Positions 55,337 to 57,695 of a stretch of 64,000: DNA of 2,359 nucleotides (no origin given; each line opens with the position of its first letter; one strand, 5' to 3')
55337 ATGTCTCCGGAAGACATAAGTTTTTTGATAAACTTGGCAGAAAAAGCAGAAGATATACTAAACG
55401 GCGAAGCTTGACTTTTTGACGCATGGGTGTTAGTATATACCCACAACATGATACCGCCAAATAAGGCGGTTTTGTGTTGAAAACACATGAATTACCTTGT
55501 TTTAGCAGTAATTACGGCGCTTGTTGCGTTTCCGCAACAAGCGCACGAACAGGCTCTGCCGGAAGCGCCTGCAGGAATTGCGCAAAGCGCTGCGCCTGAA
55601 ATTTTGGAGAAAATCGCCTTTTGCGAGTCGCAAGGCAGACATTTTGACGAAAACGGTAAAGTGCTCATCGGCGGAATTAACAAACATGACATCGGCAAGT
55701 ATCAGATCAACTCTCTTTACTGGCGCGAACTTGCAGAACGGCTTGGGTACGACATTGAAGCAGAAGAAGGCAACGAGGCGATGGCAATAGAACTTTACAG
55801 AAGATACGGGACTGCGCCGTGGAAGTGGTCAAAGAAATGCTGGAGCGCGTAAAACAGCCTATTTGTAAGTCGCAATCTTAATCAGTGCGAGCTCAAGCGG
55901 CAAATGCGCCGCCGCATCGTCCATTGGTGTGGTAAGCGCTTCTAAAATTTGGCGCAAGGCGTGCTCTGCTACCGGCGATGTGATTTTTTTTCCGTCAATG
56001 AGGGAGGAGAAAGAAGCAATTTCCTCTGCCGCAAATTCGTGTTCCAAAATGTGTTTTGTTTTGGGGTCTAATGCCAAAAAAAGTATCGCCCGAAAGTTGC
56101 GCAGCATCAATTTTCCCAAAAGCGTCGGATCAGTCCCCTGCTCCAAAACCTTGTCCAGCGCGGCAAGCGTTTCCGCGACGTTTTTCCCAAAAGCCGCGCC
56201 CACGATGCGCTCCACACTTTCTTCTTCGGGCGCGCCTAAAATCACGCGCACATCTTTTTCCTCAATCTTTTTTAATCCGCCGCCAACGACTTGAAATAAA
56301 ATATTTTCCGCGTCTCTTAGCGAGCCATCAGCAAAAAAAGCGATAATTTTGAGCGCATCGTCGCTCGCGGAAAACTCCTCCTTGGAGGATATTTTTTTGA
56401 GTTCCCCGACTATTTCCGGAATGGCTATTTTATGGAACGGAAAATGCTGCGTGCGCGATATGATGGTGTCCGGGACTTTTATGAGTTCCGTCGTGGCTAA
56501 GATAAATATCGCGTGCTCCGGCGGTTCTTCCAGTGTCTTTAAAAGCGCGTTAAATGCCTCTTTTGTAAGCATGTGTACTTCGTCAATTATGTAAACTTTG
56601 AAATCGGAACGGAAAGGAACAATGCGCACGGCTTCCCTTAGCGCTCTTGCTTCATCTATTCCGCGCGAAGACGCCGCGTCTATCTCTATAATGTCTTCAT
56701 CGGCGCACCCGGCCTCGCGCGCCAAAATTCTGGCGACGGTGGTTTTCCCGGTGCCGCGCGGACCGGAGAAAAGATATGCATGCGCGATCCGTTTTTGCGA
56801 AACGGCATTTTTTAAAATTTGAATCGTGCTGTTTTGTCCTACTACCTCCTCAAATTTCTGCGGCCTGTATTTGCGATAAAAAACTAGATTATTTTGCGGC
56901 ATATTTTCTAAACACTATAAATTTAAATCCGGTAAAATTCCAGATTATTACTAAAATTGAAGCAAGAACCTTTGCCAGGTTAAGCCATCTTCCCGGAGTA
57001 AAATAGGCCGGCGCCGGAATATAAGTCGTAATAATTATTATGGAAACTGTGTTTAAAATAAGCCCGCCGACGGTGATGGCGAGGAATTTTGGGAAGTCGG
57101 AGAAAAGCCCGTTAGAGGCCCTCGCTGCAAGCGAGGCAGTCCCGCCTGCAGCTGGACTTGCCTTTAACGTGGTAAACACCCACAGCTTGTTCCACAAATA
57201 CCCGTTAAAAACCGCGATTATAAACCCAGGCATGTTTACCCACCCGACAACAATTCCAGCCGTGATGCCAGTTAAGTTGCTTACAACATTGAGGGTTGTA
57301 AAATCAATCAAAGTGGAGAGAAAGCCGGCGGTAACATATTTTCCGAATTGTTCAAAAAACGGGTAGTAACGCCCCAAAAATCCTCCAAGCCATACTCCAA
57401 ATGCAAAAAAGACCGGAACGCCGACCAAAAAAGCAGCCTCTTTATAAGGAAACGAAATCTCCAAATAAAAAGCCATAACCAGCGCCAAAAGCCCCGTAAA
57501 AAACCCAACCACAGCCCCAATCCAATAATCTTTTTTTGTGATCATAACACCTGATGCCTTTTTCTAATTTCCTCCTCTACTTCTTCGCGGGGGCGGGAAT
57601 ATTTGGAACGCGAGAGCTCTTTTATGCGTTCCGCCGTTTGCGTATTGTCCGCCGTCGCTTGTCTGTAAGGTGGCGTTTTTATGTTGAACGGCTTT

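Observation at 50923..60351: Type IV pilin and a VirD4/TraG-like coupling ATPase with a coupled small gene in the same region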

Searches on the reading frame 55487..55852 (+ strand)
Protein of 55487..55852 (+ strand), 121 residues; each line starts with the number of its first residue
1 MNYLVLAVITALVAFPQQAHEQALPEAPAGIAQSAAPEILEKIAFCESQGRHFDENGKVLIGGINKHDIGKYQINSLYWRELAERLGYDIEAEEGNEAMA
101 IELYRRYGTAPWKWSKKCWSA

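Call 3: search_protein_families(library=pfam, proteins=[window:55487-55852:+], max_evalue=0.01)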
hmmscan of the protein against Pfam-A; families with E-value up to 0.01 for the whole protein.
window:55487-55852:+ (121 aa): 0 families

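Call 4: search_protein_families(library=ncbifam, proteins=[window:55487-55852:+], max_evalue=0.01)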
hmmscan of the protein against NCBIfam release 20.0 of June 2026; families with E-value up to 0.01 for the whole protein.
window:55487-55852:+ (121 aa): 0 families

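Call 97: search_solved_structures(query=window:55487-55852:+, max_evalue=5)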
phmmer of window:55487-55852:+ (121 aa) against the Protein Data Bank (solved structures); distinct sequences matched with E-value up to 5: 0.

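Call 98: search_protein_families(library=phrogs, proteins=[window:55487-55852:+], max_evalue=0.01)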
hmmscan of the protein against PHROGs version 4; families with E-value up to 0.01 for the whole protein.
window:55487-55852:+ (121 aa): 0 families

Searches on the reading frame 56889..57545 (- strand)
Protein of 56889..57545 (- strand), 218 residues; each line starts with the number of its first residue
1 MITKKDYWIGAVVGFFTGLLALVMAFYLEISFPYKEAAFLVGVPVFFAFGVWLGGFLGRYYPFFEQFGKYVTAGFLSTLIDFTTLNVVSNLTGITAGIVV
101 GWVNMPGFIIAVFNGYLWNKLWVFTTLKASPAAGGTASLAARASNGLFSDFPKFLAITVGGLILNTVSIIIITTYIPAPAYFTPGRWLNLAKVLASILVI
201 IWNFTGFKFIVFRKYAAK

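Call 3: search_protein_families(library=pfam, proteins=[window:56889-57545:-], max_evalue=0.01)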
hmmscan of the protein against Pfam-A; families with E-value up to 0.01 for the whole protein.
window:56889-57545:- (218 aa): 1 family
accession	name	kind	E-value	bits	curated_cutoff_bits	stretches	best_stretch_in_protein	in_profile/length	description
PF04138.20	GtrA_DPMS_TM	-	5.3e-11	43.2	26.1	1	69-212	1-117/117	GtrA/DPMS, transmembrane domain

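Call 4: search_protein_families(library=ncbifam, proteins=[window:56889-57545:-], max_evalue=0.01)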
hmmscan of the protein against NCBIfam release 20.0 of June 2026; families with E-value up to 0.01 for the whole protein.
window:56889-57545:- (218 aa): 0 families
